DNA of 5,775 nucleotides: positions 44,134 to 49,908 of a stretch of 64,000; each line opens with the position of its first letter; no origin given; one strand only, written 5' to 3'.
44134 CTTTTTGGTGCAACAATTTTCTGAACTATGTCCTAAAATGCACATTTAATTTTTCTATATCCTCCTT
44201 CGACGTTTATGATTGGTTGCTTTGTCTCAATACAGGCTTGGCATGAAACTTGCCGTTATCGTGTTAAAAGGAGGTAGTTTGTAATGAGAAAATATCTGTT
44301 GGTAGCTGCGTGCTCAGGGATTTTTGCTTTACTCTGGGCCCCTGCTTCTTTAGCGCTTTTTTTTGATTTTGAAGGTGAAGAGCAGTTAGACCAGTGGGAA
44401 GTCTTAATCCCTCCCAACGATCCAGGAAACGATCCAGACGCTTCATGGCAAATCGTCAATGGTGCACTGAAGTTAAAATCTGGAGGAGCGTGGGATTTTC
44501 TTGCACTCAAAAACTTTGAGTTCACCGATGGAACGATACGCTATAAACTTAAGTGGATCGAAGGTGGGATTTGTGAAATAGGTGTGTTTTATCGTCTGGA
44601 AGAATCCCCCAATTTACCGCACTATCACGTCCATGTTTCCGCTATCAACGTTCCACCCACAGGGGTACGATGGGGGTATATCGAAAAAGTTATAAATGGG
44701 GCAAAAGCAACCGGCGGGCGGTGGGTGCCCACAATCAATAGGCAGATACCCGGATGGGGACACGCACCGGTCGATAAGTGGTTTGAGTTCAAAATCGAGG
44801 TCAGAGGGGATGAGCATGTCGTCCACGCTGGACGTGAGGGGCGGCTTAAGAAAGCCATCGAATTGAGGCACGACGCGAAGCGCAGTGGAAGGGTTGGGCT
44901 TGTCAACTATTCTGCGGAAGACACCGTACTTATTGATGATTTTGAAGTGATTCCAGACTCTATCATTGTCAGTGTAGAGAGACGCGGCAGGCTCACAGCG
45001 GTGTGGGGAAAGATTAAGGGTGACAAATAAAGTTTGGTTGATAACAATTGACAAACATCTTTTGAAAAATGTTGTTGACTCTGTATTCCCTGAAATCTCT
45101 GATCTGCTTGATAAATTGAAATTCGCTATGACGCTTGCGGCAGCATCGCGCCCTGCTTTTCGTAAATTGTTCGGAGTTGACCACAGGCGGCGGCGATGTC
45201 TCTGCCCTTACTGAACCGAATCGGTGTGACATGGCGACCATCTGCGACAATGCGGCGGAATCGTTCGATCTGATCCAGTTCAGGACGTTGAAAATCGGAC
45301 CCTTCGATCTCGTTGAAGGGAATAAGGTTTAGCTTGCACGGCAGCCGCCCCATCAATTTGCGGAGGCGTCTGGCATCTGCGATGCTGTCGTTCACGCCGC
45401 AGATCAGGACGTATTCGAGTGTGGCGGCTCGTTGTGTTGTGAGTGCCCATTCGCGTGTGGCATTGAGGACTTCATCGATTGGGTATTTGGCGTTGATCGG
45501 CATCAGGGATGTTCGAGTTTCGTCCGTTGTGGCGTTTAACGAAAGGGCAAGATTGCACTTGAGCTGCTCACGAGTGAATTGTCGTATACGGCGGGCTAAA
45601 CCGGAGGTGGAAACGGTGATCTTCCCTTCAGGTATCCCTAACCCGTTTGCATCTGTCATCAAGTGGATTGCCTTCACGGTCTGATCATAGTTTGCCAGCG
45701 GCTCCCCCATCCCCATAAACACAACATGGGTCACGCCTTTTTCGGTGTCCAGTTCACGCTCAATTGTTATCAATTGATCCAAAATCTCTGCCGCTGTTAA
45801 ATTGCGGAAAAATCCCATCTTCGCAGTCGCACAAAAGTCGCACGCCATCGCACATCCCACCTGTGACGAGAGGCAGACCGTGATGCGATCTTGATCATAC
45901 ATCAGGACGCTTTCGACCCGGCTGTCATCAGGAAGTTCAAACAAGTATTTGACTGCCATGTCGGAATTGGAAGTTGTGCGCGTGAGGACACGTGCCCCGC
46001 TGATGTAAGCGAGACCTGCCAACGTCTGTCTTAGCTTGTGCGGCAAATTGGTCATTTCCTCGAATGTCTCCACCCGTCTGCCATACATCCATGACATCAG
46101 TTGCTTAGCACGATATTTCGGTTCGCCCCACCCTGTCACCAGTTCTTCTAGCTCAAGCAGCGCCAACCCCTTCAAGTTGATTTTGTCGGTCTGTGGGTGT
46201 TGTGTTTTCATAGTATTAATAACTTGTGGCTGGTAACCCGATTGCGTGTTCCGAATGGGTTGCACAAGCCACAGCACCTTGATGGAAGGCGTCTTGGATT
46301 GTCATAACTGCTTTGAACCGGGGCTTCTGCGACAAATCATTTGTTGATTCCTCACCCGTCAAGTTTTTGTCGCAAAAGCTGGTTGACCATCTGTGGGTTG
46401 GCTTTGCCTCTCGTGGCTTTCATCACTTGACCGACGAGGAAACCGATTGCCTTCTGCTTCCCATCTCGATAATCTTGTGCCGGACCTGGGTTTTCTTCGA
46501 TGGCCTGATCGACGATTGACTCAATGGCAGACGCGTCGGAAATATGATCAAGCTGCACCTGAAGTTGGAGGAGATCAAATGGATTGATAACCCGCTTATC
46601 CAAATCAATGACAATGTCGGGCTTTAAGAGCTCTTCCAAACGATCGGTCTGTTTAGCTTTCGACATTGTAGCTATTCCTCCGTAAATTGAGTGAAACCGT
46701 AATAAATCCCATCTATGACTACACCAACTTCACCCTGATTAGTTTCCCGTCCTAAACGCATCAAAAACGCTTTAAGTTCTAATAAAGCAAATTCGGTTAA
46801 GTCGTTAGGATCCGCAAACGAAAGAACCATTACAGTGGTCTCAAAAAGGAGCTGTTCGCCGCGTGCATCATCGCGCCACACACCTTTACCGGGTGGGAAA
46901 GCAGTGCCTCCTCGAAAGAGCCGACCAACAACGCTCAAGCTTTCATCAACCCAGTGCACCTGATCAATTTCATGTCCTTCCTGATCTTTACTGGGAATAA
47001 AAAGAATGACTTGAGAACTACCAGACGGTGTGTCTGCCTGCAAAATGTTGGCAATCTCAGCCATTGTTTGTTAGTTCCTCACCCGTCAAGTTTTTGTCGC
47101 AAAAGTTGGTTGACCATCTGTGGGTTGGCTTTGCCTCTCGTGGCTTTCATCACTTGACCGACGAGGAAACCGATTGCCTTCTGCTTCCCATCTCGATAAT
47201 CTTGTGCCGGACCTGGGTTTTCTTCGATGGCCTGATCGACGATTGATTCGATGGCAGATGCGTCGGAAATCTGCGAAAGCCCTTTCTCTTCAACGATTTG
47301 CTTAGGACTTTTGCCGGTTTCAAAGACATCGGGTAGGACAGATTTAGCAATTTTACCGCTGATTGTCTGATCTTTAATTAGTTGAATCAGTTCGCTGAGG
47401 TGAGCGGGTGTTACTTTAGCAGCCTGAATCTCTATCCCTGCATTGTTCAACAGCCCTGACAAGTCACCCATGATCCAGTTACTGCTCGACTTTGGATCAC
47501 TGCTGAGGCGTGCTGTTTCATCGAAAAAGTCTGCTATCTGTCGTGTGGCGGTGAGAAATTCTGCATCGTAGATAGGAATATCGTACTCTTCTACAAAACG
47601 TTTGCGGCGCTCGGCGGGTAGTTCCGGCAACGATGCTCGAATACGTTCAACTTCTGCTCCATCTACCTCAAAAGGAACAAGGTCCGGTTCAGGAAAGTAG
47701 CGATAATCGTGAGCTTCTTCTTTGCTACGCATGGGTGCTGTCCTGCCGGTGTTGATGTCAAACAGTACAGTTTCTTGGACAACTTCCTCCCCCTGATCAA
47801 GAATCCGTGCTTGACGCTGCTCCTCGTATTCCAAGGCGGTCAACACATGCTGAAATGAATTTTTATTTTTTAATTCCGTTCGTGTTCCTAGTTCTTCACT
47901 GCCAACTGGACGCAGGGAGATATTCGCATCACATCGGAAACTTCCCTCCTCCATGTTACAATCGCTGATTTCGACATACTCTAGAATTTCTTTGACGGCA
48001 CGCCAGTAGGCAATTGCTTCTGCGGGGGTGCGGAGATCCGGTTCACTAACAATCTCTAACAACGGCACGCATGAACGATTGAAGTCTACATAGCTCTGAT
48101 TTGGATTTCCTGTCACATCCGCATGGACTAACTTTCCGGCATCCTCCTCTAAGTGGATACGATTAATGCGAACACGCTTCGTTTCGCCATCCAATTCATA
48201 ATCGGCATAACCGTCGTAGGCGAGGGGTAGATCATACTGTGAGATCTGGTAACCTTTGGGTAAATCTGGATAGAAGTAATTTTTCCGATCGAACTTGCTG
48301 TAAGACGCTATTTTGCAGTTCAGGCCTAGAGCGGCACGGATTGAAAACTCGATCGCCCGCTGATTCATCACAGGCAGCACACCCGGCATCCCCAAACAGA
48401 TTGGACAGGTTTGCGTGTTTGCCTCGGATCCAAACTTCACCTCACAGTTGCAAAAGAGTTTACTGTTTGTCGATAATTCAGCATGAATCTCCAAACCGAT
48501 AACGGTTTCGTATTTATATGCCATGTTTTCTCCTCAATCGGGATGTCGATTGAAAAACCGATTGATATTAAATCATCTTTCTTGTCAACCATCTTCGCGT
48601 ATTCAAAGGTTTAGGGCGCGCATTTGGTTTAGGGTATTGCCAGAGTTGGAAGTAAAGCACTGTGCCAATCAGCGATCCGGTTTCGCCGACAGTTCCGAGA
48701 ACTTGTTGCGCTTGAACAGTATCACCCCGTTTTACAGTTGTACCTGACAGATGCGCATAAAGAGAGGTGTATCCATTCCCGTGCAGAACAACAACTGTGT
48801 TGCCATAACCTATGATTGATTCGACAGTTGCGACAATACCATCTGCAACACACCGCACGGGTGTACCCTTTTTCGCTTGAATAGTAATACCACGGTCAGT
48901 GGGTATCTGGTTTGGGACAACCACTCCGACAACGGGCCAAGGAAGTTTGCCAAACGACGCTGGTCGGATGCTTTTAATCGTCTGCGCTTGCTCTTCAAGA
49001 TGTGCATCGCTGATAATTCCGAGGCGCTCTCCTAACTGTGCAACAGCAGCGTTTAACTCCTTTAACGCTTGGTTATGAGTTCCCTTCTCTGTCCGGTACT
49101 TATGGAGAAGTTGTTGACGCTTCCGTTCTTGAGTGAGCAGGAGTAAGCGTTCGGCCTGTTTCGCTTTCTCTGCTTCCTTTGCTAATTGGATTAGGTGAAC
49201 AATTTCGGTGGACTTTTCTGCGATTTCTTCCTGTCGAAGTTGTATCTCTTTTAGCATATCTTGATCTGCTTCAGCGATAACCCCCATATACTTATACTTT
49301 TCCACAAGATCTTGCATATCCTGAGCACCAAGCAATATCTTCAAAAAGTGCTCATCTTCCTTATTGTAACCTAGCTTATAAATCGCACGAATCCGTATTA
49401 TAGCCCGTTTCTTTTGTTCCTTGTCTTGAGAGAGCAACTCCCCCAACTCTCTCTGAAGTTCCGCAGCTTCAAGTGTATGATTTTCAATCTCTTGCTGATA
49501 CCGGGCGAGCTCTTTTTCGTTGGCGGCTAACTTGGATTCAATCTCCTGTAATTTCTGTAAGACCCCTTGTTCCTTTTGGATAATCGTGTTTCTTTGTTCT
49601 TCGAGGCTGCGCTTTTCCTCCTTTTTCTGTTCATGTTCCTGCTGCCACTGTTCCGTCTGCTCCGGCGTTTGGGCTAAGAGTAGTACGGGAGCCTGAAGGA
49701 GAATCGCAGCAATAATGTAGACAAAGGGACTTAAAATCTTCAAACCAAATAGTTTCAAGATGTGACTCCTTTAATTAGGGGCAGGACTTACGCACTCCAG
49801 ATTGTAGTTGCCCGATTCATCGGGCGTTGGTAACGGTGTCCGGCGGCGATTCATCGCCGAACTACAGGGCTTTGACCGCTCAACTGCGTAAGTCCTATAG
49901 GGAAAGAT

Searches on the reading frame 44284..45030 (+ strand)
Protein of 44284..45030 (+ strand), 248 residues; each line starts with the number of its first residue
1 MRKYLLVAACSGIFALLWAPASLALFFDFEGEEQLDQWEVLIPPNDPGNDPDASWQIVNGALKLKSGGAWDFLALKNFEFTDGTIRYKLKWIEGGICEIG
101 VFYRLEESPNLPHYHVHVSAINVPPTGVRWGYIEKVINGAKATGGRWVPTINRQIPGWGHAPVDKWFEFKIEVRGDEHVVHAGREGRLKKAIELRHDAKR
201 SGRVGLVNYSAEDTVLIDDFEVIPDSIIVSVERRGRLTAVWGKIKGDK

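Call 83: search_protein_families(library=pfam, proteins=[window:44284-45030:+], max_evalue=0.00001)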
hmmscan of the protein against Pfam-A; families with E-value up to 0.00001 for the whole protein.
window:44284-45030:+ (248 aa): 1 family
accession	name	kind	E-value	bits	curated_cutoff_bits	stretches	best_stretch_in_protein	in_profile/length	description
PF06439.18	3keto-disac_hyd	-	2.7e-06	28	26.8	1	29-180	6-141/187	3-keto-disaccharide hydrolase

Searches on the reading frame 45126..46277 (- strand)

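Call 83: search_protein_families(library=pfam, proteins=[window:45126-46277:-], max_evalue=0.00001)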
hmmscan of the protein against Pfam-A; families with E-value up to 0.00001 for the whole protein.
window:45126-46277:- (383 aa): 2 families
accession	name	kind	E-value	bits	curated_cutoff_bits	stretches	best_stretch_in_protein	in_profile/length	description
PF21016.3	RlmN_N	-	1.5e-17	63.6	24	1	33-92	1-60/60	Ribosomal RNA large subunit methyltransferase N-terminal domain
PF04055.27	Radical_SAM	-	2.1e-15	57.7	29.5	1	138-298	3-157/166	Radical SAM superfamily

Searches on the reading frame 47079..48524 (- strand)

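Call 83: search_protein_families(library=pfam, proteins=[window:47079-48524:-], max_evalue=0.00001)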
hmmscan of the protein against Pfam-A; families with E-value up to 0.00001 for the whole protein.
window:47079-48524:- (481 aa): 2 families
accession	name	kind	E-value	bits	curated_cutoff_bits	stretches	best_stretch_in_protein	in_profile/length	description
PF02934.20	GatB_N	-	2.6e-117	391.4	23.4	1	7-290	1-274/277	GatB/GatE catalytic domain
PF02637.23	GatB_Yqey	-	4.3e-59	199.1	27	1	332-479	1-148/148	GatB domain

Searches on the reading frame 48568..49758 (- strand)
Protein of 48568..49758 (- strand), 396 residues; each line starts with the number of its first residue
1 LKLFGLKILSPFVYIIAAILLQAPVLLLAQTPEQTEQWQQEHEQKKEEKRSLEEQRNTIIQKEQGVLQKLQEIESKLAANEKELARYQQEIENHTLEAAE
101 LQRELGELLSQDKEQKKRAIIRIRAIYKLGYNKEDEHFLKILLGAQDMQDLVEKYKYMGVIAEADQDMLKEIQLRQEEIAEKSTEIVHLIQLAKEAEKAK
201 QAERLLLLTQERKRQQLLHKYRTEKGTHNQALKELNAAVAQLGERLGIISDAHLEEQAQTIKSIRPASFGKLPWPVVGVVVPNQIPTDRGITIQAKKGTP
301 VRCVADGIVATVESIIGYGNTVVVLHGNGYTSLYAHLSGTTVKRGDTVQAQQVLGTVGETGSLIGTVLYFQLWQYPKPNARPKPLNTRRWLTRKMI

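Call 83: search_protein_families(library=pfam, proteins=[window:48568-49758:-], max_evalue=0.00001)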
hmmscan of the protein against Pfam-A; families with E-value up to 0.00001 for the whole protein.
window:48568-49758:- (396 aa): 2 families
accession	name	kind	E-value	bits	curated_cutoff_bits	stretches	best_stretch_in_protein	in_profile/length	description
PF01551.29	Peptidase_M23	-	2e-24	86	28.7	1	289-375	4-90/96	Peptidase family M23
PF24568.1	CC_PcsB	-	7.8e-08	32.5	27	1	114-182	8-75/75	Peptidoglycan hydrolase PcsB, coiled-coil domain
